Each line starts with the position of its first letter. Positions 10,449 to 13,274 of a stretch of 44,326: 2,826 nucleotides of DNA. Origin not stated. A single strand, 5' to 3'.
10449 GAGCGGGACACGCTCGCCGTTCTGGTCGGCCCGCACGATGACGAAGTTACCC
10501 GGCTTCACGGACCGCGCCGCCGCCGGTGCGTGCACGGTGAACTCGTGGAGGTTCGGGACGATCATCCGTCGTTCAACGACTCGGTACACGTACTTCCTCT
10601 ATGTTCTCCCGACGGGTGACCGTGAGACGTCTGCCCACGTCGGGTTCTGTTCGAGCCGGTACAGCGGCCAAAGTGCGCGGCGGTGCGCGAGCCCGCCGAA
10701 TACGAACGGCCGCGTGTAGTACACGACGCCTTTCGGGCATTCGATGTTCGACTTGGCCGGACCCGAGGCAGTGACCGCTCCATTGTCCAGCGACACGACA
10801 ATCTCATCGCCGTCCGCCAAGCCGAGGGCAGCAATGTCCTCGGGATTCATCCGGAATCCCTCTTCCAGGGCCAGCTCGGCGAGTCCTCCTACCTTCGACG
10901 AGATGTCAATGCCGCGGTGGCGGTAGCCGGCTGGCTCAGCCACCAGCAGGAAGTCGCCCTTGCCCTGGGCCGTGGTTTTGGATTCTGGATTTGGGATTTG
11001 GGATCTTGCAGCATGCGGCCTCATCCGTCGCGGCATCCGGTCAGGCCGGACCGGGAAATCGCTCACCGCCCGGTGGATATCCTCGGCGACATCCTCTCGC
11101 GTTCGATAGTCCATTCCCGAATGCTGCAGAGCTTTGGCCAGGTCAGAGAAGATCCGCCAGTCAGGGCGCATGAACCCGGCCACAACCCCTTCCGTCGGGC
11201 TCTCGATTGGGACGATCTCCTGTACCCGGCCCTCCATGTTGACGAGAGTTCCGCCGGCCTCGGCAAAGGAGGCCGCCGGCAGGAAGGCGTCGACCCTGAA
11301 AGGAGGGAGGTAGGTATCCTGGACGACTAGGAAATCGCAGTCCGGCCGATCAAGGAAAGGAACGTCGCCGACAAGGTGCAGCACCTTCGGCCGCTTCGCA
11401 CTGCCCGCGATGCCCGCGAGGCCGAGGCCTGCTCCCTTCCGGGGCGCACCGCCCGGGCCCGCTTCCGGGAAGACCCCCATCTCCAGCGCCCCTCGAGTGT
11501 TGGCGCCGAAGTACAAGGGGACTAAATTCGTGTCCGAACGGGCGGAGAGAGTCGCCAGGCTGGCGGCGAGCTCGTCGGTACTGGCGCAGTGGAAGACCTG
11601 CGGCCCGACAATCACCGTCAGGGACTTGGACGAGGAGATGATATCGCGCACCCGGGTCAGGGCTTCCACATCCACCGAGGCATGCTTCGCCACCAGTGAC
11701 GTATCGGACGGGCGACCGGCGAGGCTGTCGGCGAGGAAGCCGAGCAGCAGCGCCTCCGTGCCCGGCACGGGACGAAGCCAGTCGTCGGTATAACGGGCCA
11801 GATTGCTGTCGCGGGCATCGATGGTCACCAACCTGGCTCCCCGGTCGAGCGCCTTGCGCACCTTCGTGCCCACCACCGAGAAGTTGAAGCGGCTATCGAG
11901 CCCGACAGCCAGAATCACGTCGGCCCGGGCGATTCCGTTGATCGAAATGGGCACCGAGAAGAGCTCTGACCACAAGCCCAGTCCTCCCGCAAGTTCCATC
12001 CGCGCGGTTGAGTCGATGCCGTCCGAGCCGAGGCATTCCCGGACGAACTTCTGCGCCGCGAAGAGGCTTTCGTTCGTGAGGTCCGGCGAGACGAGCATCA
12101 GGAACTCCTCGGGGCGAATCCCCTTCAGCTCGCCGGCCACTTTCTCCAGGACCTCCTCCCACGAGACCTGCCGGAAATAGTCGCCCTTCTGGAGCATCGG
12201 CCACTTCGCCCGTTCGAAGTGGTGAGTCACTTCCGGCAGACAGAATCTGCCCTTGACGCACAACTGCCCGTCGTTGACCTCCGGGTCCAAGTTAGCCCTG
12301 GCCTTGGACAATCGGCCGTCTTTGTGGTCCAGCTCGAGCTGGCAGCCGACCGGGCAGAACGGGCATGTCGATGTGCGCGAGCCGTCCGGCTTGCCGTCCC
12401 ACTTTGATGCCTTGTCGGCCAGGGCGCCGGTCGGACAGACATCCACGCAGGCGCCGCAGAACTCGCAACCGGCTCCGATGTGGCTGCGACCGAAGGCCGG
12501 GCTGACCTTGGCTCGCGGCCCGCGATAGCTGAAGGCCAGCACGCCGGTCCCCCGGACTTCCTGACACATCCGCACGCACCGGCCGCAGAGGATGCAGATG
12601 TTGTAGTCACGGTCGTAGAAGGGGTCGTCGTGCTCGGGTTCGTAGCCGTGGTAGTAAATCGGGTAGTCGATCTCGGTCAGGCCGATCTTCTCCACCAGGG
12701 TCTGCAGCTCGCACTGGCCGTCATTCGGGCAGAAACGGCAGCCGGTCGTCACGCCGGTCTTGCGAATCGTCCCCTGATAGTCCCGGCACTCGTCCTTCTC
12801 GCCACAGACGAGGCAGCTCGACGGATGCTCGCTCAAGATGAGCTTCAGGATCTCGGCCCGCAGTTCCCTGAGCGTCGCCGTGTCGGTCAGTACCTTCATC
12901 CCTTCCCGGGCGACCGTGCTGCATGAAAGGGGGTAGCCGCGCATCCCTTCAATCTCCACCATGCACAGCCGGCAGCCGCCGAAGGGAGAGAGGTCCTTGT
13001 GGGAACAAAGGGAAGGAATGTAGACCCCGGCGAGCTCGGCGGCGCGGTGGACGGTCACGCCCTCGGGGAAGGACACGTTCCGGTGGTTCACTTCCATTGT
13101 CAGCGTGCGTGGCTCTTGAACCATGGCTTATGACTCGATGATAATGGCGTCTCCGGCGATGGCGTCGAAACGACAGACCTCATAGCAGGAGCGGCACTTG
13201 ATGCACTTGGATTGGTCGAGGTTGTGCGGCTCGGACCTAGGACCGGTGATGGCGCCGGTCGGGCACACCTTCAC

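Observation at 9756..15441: NuoE/F/G-like trio and NfnA/B-like pair in one operon: candidate five-subunit bifurcating NAD(P)H/ferredoxin enzyme with no hydrogenase or formate dehydrogenase catalytic subunit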

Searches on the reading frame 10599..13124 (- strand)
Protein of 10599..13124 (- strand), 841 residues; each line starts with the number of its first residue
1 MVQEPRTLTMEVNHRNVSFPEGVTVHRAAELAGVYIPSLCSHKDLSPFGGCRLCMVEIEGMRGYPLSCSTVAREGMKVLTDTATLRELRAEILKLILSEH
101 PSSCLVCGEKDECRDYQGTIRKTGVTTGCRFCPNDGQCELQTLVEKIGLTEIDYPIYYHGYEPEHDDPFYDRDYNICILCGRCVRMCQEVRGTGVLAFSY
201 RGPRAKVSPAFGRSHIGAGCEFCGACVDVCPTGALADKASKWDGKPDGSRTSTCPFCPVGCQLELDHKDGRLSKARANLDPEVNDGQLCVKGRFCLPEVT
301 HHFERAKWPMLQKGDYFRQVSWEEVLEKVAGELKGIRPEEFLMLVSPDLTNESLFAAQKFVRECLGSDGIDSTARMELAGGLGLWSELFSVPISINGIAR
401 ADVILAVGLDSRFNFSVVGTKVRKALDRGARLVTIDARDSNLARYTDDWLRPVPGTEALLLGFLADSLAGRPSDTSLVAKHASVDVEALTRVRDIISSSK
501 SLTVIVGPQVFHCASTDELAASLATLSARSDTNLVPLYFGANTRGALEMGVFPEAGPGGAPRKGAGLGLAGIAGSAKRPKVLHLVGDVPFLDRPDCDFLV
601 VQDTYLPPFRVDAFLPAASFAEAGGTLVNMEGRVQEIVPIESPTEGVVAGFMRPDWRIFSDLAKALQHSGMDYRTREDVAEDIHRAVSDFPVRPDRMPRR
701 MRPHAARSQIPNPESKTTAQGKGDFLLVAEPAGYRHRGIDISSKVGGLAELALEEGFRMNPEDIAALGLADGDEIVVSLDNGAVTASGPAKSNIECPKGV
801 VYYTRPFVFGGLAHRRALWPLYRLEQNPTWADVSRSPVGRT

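Call 3: search_protein_families(library=pfam, proteins=[window:10599-13124:-], max_evalue=0.001)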
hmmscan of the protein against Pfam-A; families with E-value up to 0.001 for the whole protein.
window:10599-13124:- (841 aa): 11 families
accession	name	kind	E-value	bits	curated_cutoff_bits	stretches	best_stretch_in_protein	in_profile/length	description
PF00384.28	Molybdopterin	-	1.4e-26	93.8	24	1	305-664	1-352/353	Molybdopterin oxidoreductase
PF13510.11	Fer2_4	-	2.4e-16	60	22.8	1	6-82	2-81/82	2Fe-2S iron-sulfur cluster binding domain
PF04879.21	Molybdop_Fe4S4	-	8.5e-14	51.7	22.7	1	251-297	5-51/55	Molybdopterin oxidoreductase Fe4S4 domain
PF10588.14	NADH-G_4Fe-4S_3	-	1e-10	41.4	27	1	89-113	1-25/40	NADH-ubiquinone oxidoreductase-G iron-sulfur binding region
PF22117.2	Fer4_Nqo3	-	1.1e-09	38.8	27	1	172-235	6-66/67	NADH-quinone oxidoreductase subunit 3, ferredoxin-like domain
PF12838.12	Fer4_7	-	1.3e-07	32.3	27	1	177-234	2-52/52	4Fe-4S dicluster domain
PF01568.27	Molydop_binding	-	1e-05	26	26.8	1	756-806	31-79/110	Molydopterin dinucleotide binding domain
PF13183.11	Fer4_8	-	2.7e-05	25.1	27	1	175-233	3-67/68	4Fe-4S dicluster domain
PF00111.32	Fer2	-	2.8e-05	24.4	21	1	15-71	8-75/77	2Fe-2S iron-sulfur cluster binding domain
PF13187.11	Fer4_9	-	6.8e-05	23.3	27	1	177-234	2-51/52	4Fe-4S dicluster domain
PF00037.32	Fer4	-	0.00012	22.2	21.1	1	220-235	8-23/24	4Fe-4S binding domain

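Call 5: search_protein_families(library=ncbifam, proteins=[window:10599-13124:-], max_evalue=0.00001)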
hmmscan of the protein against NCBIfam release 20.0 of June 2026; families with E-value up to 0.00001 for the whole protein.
window:10599-13124:- (841 aa): 19 families
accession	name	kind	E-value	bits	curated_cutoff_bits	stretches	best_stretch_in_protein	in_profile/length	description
TIGR01973.1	NuoG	equivalog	1.9e-79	268.1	470.05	2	129-660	95-604/606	NADH-quinone oxidoreductase subunit NuoG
NF005895.0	PRK07860.1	equivalog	2.3e-65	221.1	802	1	4-561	14-527/811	NADH-quinone oxidoreductase subunit G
NF040763.1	FeFe_hydrog_A6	exception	9.2e-55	186.1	765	2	9-114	2-107/571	NADH-dependent [FeFe] hydrogenase, group A6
TIGR01591.1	Fdh-alpha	equivalog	4.8e-52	177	666.25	2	253-466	2-221/672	formate dehydrogenase subunit alpha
NF005745.0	PRK07569.1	equivalog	8.3e-48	162.8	333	2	8-123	4-118/238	bidirectional hydrogenase complex protein HoxU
NF006305.0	PRK08493.1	equivalog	2e-42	145.2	591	2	8-126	2-117/819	NADH-quinone oxidoreductase subunit G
NF047855.1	AssmNtatRedNasC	equivalog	9.4e-28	96.9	1100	2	251-483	22-264/708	assimilatory nitrate reductase catalytic subunit NasC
NF040762.1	Hydr_FeFe_Clost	exception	1.1e-27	96.9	900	2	9-133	2-125/572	ferredoxin hydrogenase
NF009454.0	PRK12814.1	equivalog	3.3e-20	72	916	1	7-107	3-103/657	putative NADPH-dependent glutamate synthase small subunit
NF010055.0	PRK13532.1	equivalog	1e-14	53.7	904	1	251-389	44-192/830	nitrate reductase catalytic subunit NapA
NF041323.1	Nitr_red_NasA_Halo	equivalog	1.2e-14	53.8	1000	1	257-482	3-236/673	assimilatory nitrate reductase NasA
TIGR01706.1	NAPA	equivalog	6.4e-13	47.9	930.55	1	252-381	45-184/830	periplasmic nitrate reductase subunit alpha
TIGR02512.1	FeFe_hydrog_A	subfamily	3.4e-11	42.7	405.95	1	172-239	4-71/375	[FeFe] hydrogenase, group A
TIGR01701.1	Fdhalpha-like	subfamily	4.1e-11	41.8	582.15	1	309-446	103-245/744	FdhF/YdeP family oxidoreductase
NF012032.0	PRK15488.1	equivalog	1.7e-08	33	694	1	216-482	12-281/759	thiosulfate reductase PhsA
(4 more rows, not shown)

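Call 6: search_solved_structures(query=window:10599-13124:-, max_evalue=0.00001)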
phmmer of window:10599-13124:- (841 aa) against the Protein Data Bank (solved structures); distinct sequences matched with E-value up to 0.00001: 97 (the best 60 are shown).
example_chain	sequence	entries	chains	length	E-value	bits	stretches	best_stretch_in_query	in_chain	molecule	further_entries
9wxb_B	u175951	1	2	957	1.7e-74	254.6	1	8-468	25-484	Formate dehydrogenase alpha subunit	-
6tg9_A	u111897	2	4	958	6.1e-71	242.9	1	12-461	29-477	Formate dehydrogenase subunit alpha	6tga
7vw6_A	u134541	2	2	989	1.5e-58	201.9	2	149-467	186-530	Formate dehydrogenase | Tungsten-containing formate dehydrogenase alpha subunit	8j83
7e5z_A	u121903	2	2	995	1.5e-58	201.9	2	149-467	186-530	Formate dehydrogenase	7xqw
9bov_A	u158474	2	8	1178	1.5e-55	192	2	132-647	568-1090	Molybdopterin oxidoreductase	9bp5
7t2r_A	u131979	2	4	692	3.9e-54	187.3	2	128-499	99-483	NiFe hydrogenase subunit A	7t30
8oh5_C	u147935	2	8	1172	2.1e-48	168.3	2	132-646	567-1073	Formate dehydrogenase-O, major subunit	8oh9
9gzq_A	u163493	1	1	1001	2.5e-47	164.8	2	250-468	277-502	Probable oxidoreductase YjgC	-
8rqz_C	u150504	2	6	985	2.6e-47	164.7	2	250-468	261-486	Probable oxidoreductase YjgC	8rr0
6x89_S1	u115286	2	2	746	3.4e-45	157.7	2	14-116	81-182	NADH dehydrogenase [ubiquinone] iron-sulfur protein 1, mitochondrial | NDUS1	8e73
7ar7_G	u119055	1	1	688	3.6e-44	154.3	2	14-116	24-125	NADH dehydrogenase [ubiquinone] iron-sulfur protein 1, mitochondrial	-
7a23_C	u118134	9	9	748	5.4e-44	153.7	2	14-116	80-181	75kDa | NADH dehydrogenase [ubiquinone] iron-sulfur protein 1, mitochondrial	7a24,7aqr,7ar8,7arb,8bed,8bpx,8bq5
9iho_G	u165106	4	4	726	7.9e-43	149.9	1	10-426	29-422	NUAM (75 kDa) subunit of mitochondrial NADH:ubiquinone oxidoreductase (Complex I)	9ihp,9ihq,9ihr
8e9g_G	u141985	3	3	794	5.2e-42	147.2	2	173-489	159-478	NADH-quinone oxidoreductase subunit G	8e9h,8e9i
6gcs_A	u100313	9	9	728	6.6e-41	143.5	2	164-428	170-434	75-KDA PROTEIN (NUAM) | Subunit NUAM of NADH:Ubiquinone Oxidoreductase (Complex I) | NADH-ubiquinone oxidoreductase 78 kDa subunit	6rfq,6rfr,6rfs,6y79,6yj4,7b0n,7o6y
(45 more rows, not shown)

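Call 8: find_homologous_proteins(query=window:10599-13124:-, max_evalue=1e-20)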
Query window:10599-13124:- (841 aa): 5699 proteins with E <= 1e-20 among 8000 candidates; the best 120 are listed.
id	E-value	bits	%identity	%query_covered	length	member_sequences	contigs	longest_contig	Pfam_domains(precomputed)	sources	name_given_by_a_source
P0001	0.0e+0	1938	100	99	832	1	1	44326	PF13510.12,PF10588.15,PF00384.28,PF01568.28,PF12838.13,PF22117.3,PF04879.22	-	-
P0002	0.0e+0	1636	82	100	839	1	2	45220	PF13510.12,PF10588.15,PF00384.28,PF12838.13,PF22117.3,PF04879.22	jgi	jgi:predicted molibdopterin-dependent oxidoreductase YjgC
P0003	0.0e+0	1626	82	99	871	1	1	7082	PF13510.12,PF10588.15,PF00384.28,PF00111.33,PF12838.13,PF22117.3,PF13187.12,PF04879.22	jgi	-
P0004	0.0e+0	1613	81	99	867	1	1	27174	PF13510.12,PF10588.15,PF00384.28,PF12838.13,PF22117.3,PF04879.22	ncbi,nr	ncbi:MAG: molybdopterin-dependent oxidoreductase [candidate division WOR-3 bacterium]|nr:molybdopter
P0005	0.0e+0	1604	80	99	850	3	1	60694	PF13510.12,PF10588.15,PF00384.28,PF12838.13,PF22117.3,PF04879.22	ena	-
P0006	0.0e+0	1598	81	100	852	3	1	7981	PF13510.12,PF10588.15,PF00384.28,PF00111.33,PF12838.13,PF22117.3,PF04879.22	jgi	jgi:formate dehydrogenase alpha subunit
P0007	0.0e+0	1594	81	98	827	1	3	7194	PF13510.12,PF10588.15,PF00384.28,PF12838.13,PF22117.3,PF04879.22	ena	-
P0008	0.0e+0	1591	80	99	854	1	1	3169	PF13510.12,PF10588.15,PF00384.28,PF00111.33,PF00037.33,PF01568.28,PF12838.13,PF22117.3,PF04879.22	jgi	jgi:formate dehydrogenase alpha subunit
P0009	0.0e+0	1585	81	98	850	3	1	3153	PF13510.12,PF10588.15,PF00384.28,PF12838.13,PF22117.3,PF04879.22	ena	-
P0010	0.0e+0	1581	80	98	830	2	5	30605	PF13510.12,PF10588.15,PF00384.28,PF12838.13,PF22117.3,PF04879.22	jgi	jgi:predicted molibdopterin-dependent oxidoreductase YjgC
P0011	0.0e+0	1579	78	100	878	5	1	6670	PF13510.12,PF10588.15,PF00384.28,PF12838.13,PF22117.3,PF13187.12,PF04879.22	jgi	-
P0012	0.0e+0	1577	80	99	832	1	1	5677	PF13510.12,PF10588.15,PF00384.28,PF00111.33,PF00037.33,PF12838.13,PF22117.3,PF13187.12,PF04879.22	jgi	-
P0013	0.0e+0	1571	79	100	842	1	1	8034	PF13510.12,PF10588.15,PF00384.28,PF00037.33,PF12838.13,PF22117.3,PF04879.22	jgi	jgi:predicted molibdopterin-dependent oxidoreductase YjgC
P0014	0.0e+0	1567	79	99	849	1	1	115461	PF13510.12,PF10588.15,PF00384.28,PF00111.33,PF00037.33,PF12838.13,PF22117.3,PF04879.22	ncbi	-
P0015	0.0e+0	1561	77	99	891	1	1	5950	PF13510.12,PF10588.15,PF00384.28,PF12838.13,PF22117.3,PF04879.22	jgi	jgi:predicted molibdopterin-dependent oxidoreductase YjgC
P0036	0.0e+0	1479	75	99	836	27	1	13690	PF13510.12,PF10588.15,PF00384.28,PF00111.33,PF12838.13,PF22117.3,PF13187.12,PF04879.22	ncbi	-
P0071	0.0e+0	1388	71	99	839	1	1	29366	PF13510.12,PF10588.15,PF00384.28,PF00037.33,PF01568.28,PF12838.13,PF22117.3,PF04879.22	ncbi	-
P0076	0.0e+0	1377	71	99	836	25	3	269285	PF13510.12,PF10588.15,PF00384.28,PF00111.33,PF12838.13,PF22117.3,PF13187.12,PF04879.22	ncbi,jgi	jgi:predicted molibdopterin-dependent oxidoreductase YjgC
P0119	0.0e+0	1330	68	99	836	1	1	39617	PF13510.12,PF10588.15,PF00384.28,PF00111.33,PF12838.13,PF22117.3,PF04879.22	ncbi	-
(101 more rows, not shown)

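Call 16: find_related_loci(query=window:10599-13124:-, collection=genome_contigs, flank=10000)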
Query window:10599-13124:- (841 aa) in genome_contigs; peptide patterns used: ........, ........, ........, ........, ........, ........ (x = any residue, [..] = any of these).
292 stretches matched a pattern; 267 encode a relative of the query (tblastn E <= 1e-3); the best 80 are kept; 77 distinct loci.
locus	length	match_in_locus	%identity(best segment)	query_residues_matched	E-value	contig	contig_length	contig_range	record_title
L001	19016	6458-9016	81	1-835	0e+0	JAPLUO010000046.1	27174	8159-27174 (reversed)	MAG: candidate division WOR-3 bacterium isolate LacPavin_0920_WC90_MAG_62_12 LacPavin_0920_WC90_scaffold_100791, whole g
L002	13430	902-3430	76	3-841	0e+0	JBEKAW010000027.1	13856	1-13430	MAG: Candidatus Krumholzibacteriaceae bacterium isolate SPRUCE 121 SPRUCE_121_27, whole genome shotgun sequence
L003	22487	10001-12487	74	4-835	0e+0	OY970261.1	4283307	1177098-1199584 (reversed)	MAG: Candidatus Aminicenantes bacterium isolate MFD04408.bin.1.29 genome assembly, chromosome: 1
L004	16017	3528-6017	74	3-835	0e+0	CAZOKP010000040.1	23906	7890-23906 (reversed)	MAG TPA_asm: uncultured Eubacteriales bacterium isolate binchicken_co189_413 genome assembly, contig: NODE_1801_length_2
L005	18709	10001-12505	74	3-840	0e+0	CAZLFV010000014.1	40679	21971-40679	MAG TPA_asm: uncultured Eubacteriales bacterium isolate SRP231805_co1_145 genome assembly, contig: NODE_286_length_40679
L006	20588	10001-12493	75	3-836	0e+0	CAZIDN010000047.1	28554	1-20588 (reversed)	MAG TPA_asm: uncultured Eubacteriales bacterium isolate binchicken_co376_288 genome assembly, contig: NODE_1376_length_2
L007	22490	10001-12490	71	3-836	0e+0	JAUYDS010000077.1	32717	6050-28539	MAG: Candidatus Aminicenantes bacterium isolate C20_metabat.bin.45 C20_k141_729933, whole genome shotgun sequence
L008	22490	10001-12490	70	4-836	0e+0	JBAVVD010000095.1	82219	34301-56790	MAG: Candidatus Aminicenantales bacterium isolate MFD01647_ilm_asm_bin15 k127_267694, whole genome shotgun sequence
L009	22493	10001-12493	71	3-836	0e+0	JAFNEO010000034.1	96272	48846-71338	MAG: Candidatus Aminicenantes bacterium isolate bin_1 PROKKA_contig000034, whole genome shotgun sequence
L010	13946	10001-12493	71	3-836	0e+0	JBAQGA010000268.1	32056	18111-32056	MAG: Candidatus Aminicenantales bacterium isolate MFD06995_ilm_asm_bin14 k127_232970, whole genome shotgun sequence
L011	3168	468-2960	70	3-836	0e+0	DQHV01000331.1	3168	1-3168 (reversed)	MAG TPA_asm: Candidatus Aminicenantes bacterium isolate UBA8522 contig_36937, whole genome shotgun sequence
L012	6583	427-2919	69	3-836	0e+0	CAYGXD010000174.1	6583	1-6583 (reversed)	MAG TPA_asm: uncultured Eubacteriales bacterium isolate ERP119294_co1_437 genome assembly, contig: NODE_17514_length_658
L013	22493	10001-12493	71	3-836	0e+0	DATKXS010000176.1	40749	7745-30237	MAG TPA_asm: Candidatus Desulfaltia sp. isolate SMAG_U14198 k141_2323032, whole genome shotgun sequence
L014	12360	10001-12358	72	3-792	0e+0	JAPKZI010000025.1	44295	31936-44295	MAG: Candidatus Aminicenantes bacterium isolate LacPavin_0920_SED5_MAG_59_17 LacPavin_0920_SED5_scaffold_1108570, whole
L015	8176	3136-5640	69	3-840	0e+0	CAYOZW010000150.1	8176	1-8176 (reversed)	MAG TPA_asm: uncultured Eubacteriales bacterium isolate binchicken_co81_511 genome assembly, contig: NODE_15247_length_8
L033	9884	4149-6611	56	8-833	0e+0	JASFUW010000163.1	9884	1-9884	MAG: Phycisphaerae bacterium isolate D1105M12metaG_Bin_242 D1105M12metaG_FD_scaffold_346_c1, whole genome shotgun sequen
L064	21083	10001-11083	43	3-367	1e-92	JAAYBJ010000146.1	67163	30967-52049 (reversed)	MAG: Candidatus Hydrogenedentota bacterium isolate AS06rmzACSIP_301 261495_AS06, whole genome shotgun sequence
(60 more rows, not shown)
